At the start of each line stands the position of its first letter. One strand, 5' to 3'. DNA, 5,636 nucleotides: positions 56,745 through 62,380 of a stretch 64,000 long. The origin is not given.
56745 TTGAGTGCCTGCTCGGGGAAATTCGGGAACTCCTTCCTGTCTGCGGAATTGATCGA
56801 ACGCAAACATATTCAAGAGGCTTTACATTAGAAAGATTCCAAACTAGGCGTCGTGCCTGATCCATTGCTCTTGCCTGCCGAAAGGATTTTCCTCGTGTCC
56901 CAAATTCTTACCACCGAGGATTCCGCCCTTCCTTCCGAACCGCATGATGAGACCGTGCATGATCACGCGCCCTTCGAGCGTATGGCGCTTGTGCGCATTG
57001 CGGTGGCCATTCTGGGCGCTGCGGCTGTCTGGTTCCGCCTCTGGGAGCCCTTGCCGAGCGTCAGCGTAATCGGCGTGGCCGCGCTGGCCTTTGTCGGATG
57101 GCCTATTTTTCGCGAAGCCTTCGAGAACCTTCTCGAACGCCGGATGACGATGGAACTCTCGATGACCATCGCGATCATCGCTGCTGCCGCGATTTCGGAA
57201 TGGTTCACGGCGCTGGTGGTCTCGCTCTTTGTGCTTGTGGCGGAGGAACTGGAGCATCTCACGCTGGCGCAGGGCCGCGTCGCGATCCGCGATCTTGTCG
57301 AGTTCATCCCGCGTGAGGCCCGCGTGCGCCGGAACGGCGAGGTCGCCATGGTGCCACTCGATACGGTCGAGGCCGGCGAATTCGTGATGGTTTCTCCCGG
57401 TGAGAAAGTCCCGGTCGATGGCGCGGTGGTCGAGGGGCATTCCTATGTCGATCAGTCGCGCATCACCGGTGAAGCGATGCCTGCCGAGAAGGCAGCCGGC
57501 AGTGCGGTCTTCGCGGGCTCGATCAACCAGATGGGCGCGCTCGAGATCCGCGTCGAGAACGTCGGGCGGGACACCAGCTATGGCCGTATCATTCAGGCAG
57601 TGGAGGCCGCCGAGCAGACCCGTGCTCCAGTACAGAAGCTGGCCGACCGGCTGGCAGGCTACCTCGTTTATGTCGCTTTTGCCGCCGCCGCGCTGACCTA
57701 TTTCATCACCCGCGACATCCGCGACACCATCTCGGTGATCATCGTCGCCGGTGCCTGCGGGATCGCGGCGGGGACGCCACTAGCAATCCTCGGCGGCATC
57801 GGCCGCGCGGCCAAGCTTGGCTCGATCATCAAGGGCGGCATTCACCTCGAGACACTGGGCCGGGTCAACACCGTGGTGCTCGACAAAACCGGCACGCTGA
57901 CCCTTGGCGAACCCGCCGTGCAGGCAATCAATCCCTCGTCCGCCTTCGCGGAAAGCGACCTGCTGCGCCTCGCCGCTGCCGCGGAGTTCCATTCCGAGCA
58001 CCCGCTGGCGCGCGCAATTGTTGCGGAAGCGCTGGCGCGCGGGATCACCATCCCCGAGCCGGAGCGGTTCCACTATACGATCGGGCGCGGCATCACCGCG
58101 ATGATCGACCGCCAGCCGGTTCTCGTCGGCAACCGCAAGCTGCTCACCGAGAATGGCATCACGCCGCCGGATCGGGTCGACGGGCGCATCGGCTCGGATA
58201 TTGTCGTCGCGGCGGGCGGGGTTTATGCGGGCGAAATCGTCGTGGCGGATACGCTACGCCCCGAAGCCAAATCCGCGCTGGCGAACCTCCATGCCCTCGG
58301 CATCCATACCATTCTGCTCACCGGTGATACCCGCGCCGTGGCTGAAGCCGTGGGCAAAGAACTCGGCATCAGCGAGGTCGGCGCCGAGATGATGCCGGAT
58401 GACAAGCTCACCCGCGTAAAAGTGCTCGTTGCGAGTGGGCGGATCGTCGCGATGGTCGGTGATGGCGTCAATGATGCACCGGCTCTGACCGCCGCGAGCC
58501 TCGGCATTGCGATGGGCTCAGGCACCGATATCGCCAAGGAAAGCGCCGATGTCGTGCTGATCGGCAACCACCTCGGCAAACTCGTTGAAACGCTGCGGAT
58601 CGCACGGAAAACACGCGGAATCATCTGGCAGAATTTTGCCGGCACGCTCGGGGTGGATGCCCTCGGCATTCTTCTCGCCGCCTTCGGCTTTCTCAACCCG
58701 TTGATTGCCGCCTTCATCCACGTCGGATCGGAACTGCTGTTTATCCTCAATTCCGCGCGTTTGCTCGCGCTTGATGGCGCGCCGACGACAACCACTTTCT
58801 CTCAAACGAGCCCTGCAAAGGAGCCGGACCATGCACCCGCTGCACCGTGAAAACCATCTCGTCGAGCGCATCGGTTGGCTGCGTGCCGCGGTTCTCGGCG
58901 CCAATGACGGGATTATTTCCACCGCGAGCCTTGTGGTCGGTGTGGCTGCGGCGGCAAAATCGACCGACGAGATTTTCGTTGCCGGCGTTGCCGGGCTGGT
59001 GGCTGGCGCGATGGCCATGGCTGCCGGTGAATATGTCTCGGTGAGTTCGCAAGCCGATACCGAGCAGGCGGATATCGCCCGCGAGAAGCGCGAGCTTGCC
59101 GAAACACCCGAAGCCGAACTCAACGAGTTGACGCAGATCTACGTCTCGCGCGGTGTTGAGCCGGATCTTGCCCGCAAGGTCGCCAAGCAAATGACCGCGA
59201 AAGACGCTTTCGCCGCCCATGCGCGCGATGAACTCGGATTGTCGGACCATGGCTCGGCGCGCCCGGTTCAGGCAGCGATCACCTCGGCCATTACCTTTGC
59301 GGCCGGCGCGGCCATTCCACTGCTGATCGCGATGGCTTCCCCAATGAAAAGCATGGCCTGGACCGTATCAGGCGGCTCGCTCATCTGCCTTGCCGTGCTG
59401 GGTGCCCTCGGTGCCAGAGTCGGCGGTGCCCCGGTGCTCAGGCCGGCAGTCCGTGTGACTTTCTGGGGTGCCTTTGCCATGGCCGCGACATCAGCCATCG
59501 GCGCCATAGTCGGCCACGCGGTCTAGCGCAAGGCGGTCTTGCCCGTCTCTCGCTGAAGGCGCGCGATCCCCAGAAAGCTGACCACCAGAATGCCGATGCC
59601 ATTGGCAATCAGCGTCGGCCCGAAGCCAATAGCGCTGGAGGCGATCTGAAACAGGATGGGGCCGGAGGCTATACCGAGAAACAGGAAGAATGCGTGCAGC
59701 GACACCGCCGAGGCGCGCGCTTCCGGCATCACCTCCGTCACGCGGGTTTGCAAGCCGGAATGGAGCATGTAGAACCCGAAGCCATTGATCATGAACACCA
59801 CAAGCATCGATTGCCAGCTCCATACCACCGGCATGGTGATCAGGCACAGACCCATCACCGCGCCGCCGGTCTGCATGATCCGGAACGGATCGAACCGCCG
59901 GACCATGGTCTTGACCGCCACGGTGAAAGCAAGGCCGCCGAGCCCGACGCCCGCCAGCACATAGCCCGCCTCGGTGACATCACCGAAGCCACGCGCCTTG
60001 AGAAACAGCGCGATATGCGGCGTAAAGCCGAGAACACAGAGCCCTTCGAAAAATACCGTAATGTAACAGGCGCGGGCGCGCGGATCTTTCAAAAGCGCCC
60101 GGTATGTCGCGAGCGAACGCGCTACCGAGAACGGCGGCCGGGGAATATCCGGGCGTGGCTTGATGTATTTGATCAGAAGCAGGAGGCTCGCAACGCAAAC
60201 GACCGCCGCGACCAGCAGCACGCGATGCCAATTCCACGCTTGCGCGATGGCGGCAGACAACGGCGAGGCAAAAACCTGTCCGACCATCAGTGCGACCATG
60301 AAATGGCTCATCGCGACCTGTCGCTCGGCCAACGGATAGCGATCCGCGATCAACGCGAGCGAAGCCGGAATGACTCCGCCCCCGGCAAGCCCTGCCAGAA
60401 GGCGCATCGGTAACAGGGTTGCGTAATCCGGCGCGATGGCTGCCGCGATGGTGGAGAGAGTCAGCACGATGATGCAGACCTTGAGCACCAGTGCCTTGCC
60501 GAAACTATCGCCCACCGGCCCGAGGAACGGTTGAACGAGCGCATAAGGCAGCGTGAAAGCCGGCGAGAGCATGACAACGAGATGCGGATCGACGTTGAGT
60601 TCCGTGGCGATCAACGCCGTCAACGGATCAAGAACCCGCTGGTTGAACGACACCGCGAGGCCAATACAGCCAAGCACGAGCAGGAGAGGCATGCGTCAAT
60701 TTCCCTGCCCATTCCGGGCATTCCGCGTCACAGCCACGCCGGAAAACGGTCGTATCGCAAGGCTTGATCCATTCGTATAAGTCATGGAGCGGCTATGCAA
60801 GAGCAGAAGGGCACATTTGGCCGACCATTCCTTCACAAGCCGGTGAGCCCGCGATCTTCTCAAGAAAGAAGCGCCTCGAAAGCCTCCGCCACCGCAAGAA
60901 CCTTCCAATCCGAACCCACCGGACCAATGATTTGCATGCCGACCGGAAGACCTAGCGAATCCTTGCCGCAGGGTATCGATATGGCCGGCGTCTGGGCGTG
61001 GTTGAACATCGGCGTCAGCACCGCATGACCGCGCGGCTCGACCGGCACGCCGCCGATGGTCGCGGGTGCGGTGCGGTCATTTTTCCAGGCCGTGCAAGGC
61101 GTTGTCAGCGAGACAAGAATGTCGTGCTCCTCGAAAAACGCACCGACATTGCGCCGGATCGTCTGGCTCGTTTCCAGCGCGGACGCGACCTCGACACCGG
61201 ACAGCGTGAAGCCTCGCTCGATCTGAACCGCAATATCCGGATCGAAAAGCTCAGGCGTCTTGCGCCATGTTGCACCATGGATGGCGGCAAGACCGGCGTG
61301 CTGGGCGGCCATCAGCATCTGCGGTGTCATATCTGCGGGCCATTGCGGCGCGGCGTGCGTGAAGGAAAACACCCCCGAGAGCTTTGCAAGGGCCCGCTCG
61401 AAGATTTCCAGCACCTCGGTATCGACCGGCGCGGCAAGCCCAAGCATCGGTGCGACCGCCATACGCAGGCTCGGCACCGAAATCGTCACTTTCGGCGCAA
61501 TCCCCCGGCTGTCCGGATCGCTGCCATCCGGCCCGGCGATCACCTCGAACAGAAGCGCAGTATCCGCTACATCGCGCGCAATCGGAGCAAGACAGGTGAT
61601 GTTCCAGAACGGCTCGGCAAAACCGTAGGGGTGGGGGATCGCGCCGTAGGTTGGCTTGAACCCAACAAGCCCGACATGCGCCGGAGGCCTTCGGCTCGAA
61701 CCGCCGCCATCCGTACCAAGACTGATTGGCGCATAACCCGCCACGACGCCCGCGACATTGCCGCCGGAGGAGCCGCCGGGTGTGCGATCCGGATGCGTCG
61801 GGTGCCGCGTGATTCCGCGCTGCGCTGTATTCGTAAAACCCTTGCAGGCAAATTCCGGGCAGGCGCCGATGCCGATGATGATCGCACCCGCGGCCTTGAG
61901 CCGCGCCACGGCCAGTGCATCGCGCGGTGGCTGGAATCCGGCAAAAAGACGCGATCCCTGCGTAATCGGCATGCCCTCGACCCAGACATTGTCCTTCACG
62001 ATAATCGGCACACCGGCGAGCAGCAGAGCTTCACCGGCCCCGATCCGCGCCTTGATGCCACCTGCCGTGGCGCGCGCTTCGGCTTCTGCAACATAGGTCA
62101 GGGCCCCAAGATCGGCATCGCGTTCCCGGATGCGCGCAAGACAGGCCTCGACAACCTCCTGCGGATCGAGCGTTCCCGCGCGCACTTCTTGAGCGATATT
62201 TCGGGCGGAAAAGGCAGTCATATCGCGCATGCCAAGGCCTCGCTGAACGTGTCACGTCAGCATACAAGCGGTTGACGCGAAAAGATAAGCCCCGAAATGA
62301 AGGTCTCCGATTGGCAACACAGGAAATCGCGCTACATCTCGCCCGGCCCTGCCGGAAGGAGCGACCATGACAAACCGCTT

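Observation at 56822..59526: Putative Irr-controlled two-gene iron export module: P1B-ATPase plus VIT1/CCC1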

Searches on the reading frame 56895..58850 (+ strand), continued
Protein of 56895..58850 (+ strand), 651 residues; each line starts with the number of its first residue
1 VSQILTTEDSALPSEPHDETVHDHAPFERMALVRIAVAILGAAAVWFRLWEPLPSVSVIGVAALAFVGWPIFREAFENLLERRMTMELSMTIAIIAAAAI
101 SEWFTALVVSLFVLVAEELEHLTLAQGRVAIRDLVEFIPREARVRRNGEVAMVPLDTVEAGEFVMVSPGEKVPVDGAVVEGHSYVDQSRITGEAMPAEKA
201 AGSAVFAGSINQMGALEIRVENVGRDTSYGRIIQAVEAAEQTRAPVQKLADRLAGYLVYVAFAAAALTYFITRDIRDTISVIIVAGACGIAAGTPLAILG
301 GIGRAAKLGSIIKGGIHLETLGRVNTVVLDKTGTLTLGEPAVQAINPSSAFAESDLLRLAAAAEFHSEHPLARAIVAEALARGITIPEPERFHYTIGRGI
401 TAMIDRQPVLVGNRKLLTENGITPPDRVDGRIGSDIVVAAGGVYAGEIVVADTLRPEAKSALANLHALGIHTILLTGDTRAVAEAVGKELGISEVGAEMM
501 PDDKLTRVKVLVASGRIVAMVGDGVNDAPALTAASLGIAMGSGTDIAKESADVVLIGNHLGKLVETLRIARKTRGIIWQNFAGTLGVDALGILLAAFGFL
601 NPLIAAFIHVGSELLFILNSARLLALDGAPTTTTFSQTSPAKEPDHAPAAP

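Call 71: find_encoding_contigs(protein=P0013, flank=2000, max_places=1)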
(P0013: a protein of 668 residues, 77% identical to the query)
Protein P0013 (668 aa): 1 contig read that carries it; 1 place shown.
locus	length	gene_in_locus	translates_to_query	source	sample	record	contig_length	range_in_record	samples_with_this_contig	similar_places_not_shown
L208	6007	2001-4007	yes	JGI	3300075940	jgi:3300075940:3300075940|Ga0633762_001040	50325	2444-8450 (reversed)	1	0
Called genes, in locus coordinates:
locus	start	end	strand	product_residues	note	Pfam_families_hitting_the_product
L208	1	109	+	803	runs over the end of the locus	PF00456:Transketolase_N (weak), PF17831:PDH_E1_M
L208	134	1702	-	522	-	PF00583:Acetyltransf_1, PF13508:Acetyltransf_7 (weak), PF00795:CN_hydrolase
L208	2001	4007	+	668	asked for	PF00122:E1-E2_ATPase, PF00702:Hydrolase, PF12710:HAD (weak), PF08282:Hydrolase_3 (weak)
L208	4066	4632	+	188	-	PF13560:HTH_31, PF01381:HTH_3, PF12844:HTH_19 (weak), PF13443:HTH_26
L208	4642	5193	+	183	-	PF00583:Acetyltransf_1, PF13673:Acetyltransf_10, PF13508:Acetyltransf_7, PF08445:FR47 (weak)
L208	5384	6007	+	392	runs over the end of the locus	PF02771:Acyl-CoA_dh_N, PF02770:Acyl-CoA_dh_M, PF00441:Acyl-CoA_dh_1, PF08028:Acyl-CoA_dh_2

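Call 72: find_encoding_contigs(protein=P0014, flank=2000, max_places=1)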
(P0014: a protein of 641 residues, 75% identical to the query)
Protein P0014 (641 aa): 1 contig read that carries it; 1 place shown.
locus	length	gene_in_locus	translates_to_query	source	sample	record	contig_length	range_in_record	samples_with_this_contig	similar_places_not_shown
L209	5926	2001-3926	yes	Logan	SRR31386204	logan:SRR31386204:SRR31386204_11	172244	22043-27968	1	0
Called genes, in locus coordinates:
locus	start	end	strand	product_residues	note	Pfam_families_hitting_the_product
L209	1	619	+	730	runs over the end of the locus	PF03929:PepSY_TM, PF00258:Flavodoxin_1, PF00175:NAD_binding_1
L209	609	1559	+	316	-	PF02424:ApbE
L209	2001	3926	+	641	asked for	PF00122:E1-E2_ATPase, PF00702:Hydrolase, PF12710:HAD (weak), PF08282:Hydrolase_3 (weak)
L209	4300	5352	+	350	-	PF00195:Chal_sti_synt_N, PF08392:FAE1_CUT1_RppA, PF08545:ACP_syn_III (faint), PF02797:Chal_sti_synt_C, PF08541:ACP_syn_III_C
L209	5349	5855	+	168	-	PF04140:ICMT, PF04191:PEMT (weak)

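Call 73: find_encoding_contigs(protein=P0021, flank=2000, max_places=1)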
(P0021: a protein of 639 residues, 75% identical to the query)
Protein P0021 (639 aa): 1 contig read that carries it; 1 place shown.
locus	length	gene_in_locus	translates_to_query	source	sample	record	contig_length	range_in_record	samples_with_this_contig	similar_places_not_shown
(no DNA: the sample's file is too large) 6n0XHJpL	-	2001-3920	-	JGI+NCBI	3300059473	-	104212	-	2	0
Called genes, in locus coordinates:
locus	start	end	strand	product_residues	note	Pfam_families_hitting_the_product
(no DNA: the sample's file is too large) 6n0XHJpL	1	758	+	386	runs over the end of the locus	PF00487:FA_desaturase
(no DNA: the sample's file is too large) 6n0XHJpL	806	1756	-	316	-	PF00903:Glyoxalase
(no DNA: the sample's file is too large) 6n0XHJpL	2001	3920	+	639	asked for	PF00122:E1-E2_ATPase, PF00702:Hydrolase, PF12710:HAD (weak), PF08282:Hydrolase_3 (weak)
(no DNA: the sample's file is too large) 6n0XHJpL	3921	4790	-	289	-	PF00892:EamA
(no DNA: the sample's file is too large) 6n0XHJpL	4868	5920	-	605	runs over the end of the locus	PF12551:PHBC_N, PF07167:PhaC_N, PF00561:Abhydrolase_1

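Call 81: search_dna_similar(query=window:56895-58850:+, collection=plasmids, mode=protein, max_evalue=1e-100, max_rows=25)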
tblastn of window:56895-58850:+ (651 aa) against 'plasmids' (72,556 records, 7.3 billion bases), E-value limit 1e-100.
Records with a match: 8; places in all: 8; records where one place covers at least 80% of the query: 8.
Best place of each record, by identity: 60-80% 5; <60% 3.
By first word of the organism name: Xanthobacter 1; Bosea 1; Rhodanobacter 1; Novosphingobium 1; Methylorubrum 1; Cupriavidus 1; Shinella 1; Rhizobium 1.
By predicted mobility (MOB-suite, as given by PLSDB): conjugative 4; non-mobilizable 4.
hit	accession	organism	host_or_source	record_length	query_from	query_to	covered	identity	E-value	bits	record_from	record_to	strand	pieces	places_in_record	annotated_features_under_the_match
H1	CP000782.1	Xanthobacter autotrophicus Py2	-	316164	11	636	96%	71.8%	0e+0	740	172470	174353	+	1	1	heavy metal translocating P-type ATPase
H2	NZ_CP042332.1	Bosea sp. F3-2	soybean,soil sample,rhizosphere soil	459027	16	624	94%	62.3%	0e+0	637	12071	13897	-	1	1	cation-translocating P-type ATPase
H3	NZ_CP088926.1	Rhodanobacter denitrificans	soil,well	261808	14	624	94%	61.3%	0e+0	627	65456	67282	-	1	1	cation-translocating P-type ATPase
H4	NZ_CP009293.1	Novosphingobium pentaromativorans US6-1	mud sediment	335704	26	624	92%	62.6%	0e+0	646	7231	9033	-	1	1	cation-translocating P-type ATPase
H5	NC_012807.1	Methylorubrum extorquens AM1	-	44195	26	586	86%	64.1%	0e+0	601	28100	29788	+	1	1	cation-translocating P-type ATPase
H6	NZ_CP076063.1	Cupriavidus sp. EM10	Pure-cultured cell,sewage water sludge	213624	47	624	89%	42.6%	1e-104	356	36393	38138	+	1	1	cation-translocating P-type ATPase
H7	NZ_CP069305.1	Shinella sp. PSBB067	monoisolate,Minnesota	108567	39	624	90%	41.3%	2e-102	349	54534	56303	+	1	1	cation-translocating P-type ATPase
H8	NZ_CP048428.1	Rhizobium daejeonense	Cell,soil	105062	39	624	90%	41.3%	4e-102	349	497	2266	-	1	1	cation-translocating P-type ATPase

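Call 82: get_annotated_region(hit=H1, flank=3000)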
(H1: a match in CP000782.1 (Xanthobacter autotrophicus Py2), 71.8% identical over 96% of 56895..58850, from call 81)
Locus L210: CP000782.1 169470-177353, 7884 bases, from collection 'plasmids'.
description: Xanthobacter autotrophicus Py2 plasmid pXAUT01, complete sequence
organism: Xanthobacter autotrophicus Py2 (NCBI taxid 78245)
taxonomy: Bacteria; Pseudomonadota; Alphaproteobacteria; Hyphomicrobiales; Xanthobacteraceae; Xanthobacter; Xanthobacter autotrophicus; Xanthobacter autotrophicus Py2
host: -; source: -; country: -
typing (MOB-suite, as given by PLSDB): conjugative; replicon rep_cluster_649; relaxase MOBQ; mating-pair formation MPF_T
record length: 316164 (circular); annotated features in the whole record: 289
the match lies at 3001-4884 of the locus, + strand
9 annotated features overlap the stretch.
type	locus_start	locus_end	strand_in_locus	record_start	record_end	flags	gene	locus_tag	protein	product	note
CDS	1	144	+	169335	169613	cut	-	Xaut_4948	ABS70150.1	conserved hypothetical protein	-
CDS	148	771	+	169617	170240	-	-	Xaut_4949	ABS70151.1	cytochrome B561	-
CDS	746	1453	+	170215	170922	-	-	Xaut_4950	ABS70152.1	two component transcriptional regulator, winged helix family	-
CDS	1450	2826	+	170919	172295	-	-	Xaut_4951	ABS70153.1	integral membrane sensor signal transduction histidine kinase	-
CDS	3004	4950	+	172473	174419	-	-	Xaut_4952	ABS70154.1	heavy metal translocating P-type ATPase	-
CDS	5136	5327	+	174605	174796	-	-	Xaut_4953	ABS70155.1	conserved hypothetical protein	-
CDS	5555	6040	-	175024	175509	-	-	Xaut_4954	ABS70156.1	conserved hypothetical protein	-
CDS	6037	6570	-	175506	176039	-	-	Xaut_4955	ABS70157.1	hypothetical protein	-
CDS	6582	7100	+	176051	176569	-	-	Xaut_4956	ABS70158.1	ParB domain protein nuclease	-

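Call 83: get_annotated_region(hit=H5, flank=3000)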
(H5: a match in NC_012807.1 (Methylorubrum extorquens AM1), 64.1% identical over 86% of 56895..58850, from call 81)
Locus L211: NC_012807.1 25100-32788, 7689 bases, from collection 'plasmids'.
description: Methylorubrum extorquens AM1 plasmid p1META1, complete sequence
organism: Methylorubrum extorquens AM1 (NCBI taxid 272630)
taxonomy: Bacteria; Pseudomonadota; Alphaproteobacteria; Hyphomicrobiales; Methylobacteriaceae; Methylorubrum; Methylorubrum extorquens; Methylorubrum extorquens AM1
host: -; source: -; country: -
typing (MOB-suite, as given by PLSDB): conjugative; replicon rep_cluster_684; relaxase MOBP,MOBQ; mating-pair formation MPF_T
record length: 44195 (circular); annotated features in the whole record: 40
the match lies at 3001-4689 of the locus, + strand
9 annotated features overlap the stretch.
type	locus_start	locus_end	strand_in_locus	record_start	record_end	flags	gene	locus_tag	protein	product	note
CDS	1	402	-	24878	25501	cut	-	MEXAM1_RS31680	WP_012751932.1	hypothetical protein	-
CDS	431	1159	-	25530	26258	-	-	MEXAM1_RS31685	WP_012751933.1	HupE/UreJ family protein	-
CDS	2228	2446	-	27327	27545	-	-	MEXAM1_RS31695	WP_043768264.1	DUF1289 domain-containing protein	-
CDS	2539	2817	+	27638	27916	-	-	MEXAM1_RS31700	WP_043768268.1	metal/formaldehyde-sensitive transcriptional repressor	-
CDS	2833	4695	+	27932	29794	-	-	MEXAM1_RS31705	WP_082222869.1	cation-translocating P-type ATPase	-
CDS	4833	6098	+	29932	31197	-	istA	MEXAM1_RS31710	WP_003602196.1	IS21-like element ISMex13 family transposase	GO:0006313 - DNA transposition [Evidence IEA]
CDS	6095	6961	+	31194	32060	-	istB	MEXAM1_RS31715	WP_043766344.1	IS21-like element ISMex13 family helper ATPase IstB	-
CDS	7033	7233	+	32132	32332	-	-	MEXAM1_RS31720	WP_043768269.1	hypothetical protein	-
CDS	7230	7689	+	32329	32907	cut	-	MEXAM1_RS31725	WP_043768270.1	FAD:protein FMN transferase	GO:0017013 - protein flavinylation [Evidence IEA]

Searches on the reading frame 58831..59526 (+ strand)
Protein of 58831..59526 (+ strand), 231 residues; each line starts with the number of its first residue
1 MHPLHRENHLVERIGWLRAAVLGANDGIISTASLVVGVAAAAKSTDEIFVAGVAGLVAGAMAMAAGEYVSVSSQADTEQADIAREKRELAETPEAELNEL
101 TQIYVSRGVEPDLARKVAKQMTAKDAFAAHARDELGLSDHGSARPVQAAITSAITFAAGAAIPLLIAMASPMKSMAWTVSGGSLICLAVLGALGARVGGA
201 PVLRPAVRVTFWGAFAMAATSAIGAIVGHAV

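Call 6: search_protein_families(library=pfam, proteins=[window:58831-59526:+])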
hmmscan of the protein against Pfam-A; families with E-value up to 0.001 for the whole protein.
window:58831-59526:+ (231 aa): 1 family
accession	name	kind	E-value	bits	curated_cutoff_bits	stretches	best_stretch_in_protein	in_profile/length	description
PF01988.24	VIT1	-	2.1e-68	230.8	28.1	1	17-224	1-213/214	VIT family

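Call 7: search_protein_families(library=ncbifam, proteins=[window:58831-59526:+])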
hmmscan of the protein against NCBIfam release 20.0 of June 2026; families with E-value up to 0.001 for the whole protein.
window:58831-59526:+ (231 aa): 1 family
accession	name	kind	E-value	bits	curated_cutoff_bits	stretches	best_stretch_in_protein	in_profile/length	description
TIGR00267.1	TIGR00267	hypoth_equivalog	1.7e-05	24.6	156.95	0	18-91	1-71/171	TIGR00267 family protein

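Call 42: search_solved_structures(query=window:58831-59526:+, max_evalue=0.001, show_alignments=1)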
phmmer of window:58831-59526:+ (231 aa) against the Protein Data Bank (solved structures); distinct sequences matched with E-value up to 0.001: 1.
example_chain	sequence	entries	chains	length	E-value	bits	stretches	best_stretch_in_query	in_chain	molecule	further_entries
6iu3_A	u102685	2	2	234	4e-20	75.8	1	5-222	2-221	VIT1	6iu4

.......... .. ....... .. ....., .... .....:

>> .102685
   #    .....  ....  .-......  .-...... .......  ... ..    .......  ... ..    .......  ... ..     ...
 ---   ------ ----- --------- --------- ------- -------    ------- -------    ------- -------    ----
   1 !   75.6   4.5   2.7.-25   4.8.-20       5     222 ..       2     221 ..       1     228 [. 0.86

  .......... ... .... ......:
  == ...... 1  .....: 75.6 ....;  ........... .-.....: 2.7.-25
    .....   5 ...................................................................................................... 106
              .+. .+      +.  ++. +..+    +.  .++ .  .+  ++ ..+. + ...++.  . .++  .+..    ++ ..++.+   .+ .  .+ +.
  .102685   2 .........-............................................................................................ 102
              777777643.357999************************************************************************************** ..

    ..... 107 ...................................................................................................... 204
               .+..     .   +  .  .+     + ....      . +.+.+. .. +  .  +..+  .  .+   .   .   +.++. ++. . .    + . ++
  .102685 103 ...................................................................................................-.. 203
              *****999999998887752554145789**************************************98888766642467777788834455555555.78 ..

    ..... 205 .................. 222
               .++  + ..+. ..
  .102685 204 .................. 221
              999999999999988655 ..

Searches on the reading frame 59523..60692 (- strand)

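Call 6: search_protein_families(library=pfam, proteins=[window:59523-60692:-])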
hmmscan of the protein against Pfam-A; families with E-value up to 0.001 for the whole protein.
window:59523-60692:- (389 aa): 3 families
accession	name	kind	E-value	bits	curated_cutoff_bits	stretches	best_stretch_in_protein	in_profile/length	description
PF07690.21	MFS_1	-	8.9e-55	186.4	33.4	2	9-345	3-347/347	Major Facilitator Superfamily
PF00083.30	Sugar_tr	-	1e-05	25.1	22.3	1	56-173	65-188/452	Sugar (and other) transporter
PF05977.19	MFS_3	-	2.8e-05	23.2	27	1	26-377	34-392/524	Transmembrane secretion effector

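Call 7: search_protein_families(library=ncbifam, proteins=[window:59523-60692:-])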
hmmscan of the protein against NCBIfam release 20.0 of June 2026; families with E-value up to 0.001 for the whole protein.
window:59523-60692:- (389 aa): 49 families (the best 25 are shown)
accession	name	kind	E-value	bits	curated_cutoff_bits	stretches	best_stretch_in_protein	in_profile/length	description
TIGR00880.1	2_A_01_02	superfamily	2.4e-21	76.4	131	1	48-178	5-139/141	multidrug resistance protein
TIGR00893.1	2A0114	subfamily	6.4e-21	74.7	395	1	27-373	19-393/399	D-galactonate transporter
NF008314.0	PRK11102.1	equivalog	7.7e-18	64.9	303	1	3-279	11-288/396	Bcr/CflA family multidrug efflux MFS transporter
TIGR00895.1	2A0115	subfamily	4e-17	62.2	418.55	1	56-176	71-191/398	aromatic acid/H+ symport family MFS transporter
NF008654.0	PRK11652.1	equivalog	4.7e-17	61.9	479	1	15-218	22-222/397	multidrug efflux MFS transporter EmrD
NF033135.1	cmx_cmrA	equivalog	1.3e-15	57.3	400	1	6-353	7-350/374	Cmx/CmrA family chloramphenicol efflux MFS transporter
TIGR00710.1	efflux_Bcr_CflA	subfamily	3.5e-15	56.3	200.9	1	3-342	6-349/385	Bcr/CflA family efflux MFS transporter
NF008586.0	PRK11551.1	equivalog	4.1e-15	55.7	410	1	58-372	71-388/406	3-(3-hydroxy-phenyl)propionate transporter MhpT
NF053813.1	MFS_TcaB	equivalog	9.3e-15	54.2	475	1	46-299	50-306/396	putative multidrug effflux MFS transporter TcaB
NF053757.1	BclibactTpBcbE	equivalog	2.9e-14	52.8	600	1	4-351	4-362/394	bacillibactin exporter BcbE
TIGR00711.1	efflux_EmrB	subfamily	7.8e-13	48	230.2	1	16-178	16-178/485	DHA2 family efflux MFS transporter permease subunit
TIGR00898.1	2A0119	subfamily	1.1e-12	47.6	550.75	1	56-171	145-259/506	cation transport protein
TIGR00881.1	2A0104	subfamily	1.6e-12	47.2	407.75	1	25-181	18-175/379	phosphoglycerate transporter protein PgtP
TIGR00891.1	2A0112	subfamily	1.5e-11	44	552.9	1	56-172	66-184/405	sialate:H+ symport family MFS transporter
NF002921.0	PRK03545.1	equivalog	6.1e-11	41.9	401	1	68-366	79-371/396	sugar transporter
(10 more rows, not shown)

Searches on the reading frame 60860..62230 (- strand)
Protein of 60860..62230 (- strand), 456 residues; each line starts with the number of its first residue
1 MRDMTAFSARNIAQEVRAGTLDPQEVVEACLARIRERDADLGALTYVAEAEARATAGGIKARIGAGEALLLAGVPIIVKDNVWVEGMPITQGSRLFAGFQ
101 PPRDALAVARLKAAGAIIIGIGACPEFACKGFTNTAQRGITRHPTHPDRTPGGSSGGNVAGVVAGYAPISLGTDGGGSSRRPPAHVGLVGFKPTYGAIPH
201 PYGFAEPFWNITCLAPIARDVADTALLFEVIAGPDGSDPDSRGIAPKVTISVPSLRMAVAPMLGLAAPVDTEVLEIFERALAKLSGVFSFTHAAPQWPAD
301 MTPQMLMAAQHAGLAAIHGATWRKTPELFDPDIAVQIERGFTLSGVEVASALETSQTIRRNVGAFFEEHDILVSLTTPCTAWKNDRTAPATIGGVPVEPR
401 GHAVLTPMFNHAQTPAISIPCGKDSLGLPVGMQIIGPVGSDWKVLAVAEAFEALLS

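Call 6: search_protein_families(library=pfam, proteins=[window:60860-62230:-])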
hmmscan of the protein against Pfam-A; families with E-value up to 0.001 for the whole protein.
window:60860-62230:- (456 aa): 1 family
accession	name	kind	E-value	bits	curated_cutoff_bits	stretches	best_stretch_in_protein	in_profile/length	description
PF01425.27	Amidase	-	5.7e-81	273.3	27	1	25-445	1-445/445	Amidase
